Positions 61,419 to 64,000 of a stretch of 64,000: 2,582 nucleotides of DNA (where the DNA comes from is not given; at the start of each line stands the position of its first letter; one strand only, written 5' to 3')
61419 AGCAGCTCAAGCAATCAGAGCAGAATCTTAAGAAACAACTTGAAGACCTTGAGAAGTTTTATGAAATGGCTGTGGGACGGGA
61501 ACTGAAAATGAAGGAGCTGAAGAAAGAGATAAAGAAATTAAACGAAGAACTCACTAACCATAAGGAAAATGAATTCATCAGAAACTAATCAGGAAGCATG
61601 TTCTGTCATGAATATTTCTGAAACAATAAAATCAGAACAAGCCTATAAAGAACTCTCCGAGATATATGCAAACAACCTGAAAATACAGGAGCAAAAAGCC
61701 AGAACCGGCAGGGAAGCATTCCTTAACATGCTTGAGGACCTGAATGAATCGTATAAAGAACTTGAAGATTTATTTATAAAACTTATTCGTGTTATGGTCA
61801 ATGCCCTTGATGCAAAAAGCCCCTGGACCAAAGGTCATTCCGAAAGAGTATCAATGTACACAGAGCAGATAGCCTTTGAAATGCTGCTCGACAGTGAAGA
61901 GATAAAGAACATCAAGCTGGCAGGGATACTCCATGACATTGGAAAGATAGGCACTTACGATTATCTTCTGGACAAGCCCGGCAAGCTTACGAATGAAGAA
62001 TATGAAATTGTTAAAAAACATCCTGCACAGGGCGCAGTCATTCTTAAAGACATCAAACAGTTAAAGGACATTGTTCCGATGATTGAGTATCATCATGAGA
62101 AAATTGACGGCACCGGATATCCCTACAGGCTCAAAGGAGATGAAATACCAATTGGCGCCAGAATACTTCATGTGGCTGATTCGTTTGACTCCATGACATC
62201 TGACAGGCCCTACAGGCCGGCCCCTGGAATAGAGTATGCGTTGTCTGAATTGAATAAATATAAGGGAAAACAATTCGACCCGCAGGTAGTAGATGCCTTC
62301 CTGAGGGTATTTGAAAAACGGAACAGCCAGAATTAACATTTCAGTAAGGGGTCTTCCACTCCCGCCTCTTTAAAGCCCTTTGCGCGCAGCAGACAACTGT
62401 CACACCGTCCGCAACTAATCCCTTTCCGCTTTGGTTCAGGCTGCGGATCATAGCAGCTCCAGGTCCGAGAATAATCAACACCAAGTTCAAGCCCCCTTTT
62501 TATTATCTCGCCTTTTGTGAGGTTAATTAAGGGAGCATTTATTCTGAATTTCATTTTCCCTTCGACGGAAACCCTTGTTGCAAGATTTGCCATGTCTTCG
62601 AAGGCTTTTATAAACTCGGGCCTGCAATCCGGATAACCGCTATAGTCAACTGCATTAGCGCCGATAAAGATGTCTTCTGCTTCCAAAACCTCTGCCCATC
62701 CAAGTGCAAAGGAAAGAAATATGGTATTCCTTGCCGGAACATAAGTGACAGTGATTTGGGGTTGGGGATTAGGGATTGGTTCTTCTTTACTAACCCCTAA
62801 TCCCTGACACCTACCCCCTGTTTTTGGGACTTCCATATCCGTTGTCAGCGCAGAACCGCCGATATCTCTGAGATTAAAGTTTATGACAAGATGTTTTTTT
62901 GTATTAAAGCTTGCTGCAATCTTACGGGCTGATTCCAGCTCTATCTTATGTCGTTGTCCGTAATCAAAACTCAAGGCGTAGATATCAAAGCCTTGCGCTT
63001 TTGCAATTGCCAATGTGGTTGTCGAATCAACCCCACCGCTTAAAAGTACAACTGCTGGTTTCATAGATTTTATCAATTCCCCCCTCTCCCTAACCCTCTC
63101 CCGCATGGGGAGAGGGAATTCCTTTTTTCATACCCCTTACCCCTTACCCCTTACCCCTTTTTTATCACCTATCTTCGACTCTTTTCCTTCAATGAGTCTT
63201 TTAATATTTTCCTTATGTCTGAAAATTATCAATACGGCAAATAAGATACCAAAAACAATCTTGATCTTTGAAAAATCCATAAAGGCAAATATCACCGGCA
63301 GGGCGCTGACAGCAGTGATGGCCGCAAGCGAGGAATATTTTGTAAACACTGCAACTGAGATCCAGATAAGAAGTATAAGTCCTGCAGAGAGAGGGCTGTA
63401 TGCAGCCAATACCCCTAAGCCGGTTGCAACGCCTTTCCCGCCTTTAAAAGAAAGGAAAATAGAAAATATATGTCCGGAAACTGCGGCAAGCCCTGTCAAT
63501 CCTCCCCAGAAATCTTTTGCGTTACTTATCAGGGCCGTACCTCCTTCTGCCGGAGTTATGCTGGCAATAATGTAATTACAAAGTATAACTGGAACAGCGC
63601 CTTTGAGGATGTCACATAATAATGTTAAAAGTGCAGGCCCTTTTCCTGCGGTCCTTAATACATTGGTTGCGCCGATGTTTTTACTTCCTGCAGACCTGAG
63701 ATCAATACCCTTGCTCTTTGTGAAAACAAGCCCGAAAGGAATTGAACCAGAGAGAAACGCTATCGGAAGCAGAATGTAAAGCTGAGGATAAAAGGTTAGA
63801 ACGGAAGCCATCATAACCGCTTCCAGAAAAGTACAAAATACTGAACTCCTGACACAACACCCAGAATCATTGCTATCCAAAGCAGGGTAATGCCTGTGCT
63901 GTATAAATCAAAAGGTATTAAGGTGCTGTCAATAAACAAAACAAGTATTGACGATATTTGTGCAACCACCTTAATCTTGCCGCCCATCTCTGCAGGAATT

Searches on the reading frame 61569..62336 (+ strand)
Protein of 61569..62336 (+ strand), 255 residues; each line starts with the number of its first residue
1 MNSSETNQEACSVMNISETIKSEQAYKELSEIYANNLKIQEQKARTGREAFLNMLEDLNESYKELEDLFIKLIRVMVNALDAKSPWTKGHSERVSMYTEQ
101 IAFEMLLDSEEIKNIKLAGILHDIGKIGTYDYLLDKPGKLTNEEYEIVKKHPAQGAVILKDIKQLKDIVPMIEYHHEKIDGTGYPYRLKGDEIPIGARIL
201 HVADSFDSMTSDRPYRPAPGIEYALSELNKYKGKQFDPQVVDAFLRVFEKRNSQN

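Call 76: search_protein_families(library=pfam, proteins=[window:61569-62336:+], max_evalue=0.0001)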
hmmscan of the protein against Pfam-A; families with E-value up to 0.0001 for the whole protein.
window:61569-62336:+ (255 aa): 3 families
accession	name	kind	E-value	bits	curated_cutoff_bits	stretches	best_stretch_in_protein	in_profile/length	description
PF13487.12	HD_5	-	1.2e-43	149.3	27.2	1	74-240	1-170/170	HD domain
PF01966.28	HD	-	1.4e-21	77.4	22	1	89-209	3-116/116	HD domain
PF08668.18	HDOD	-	7.5e-05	22.7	22.9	0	81-144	91-150/196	HDOD domain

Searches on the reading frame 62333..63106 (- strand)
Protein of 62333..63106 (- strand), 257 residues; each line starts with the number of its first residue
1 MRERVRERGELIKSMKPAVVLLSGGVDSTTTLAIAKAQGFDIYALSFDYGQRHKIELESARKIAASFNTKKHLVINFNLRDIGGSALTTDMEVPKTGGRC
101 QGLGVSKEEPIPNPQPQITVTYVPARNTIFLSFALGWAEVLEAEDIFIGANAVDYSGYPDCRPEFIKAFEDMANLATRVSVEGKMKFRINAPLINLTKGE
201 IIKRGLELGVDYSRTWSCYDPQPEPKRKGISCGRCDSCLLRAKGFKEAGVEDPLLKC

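Call 76: search_protein_families(library=pfam, proteins=[window:62333-63106:-], max_evalue=0.0001)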
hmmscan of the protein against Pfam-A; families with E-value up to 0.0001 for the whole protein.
window:62333-63106:- (257 aa): 2 families
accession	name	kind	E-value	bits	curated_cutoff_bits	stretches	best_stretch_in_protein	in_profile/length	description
PF06508.19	QueC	-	3e-73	246.2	22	1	18-248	2-209/210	Queuosine biosynthesis protein QueC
PF00733.27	Asn_synthase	-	4.8e-08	33.5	21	1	14-74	16-77/354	Asparagine synthase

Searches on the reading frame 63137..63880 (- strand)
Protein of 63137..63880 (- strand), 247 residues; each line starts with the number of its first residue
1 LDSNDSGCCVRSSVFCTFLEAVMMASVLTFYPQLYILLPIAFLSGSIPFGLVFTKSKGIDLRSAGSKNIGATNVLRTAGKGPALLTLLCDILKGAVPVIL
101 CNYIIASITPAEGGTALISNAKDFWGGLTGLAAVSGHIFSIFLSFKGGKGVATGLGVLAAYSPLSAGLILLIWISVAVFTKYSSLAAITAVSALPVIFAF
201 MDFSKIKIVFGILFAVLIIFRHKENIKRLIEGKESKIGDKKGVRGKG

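Call 76: search_protein_families(library=pfam, proteins=[window:63137-63880:-], max_evalue=0.0001)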
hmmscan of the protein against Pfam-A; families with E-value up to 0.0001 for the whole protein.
window:63137-63880:- (247 aa): 1 family
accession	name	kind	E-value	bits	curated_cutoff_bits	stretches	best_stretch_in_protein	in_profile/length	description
PF02660.20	G3P_acyltransf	-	7.6e-53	179.4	24.1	1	40-229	1-164/164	Glycerol-3-phosphate acyltransferase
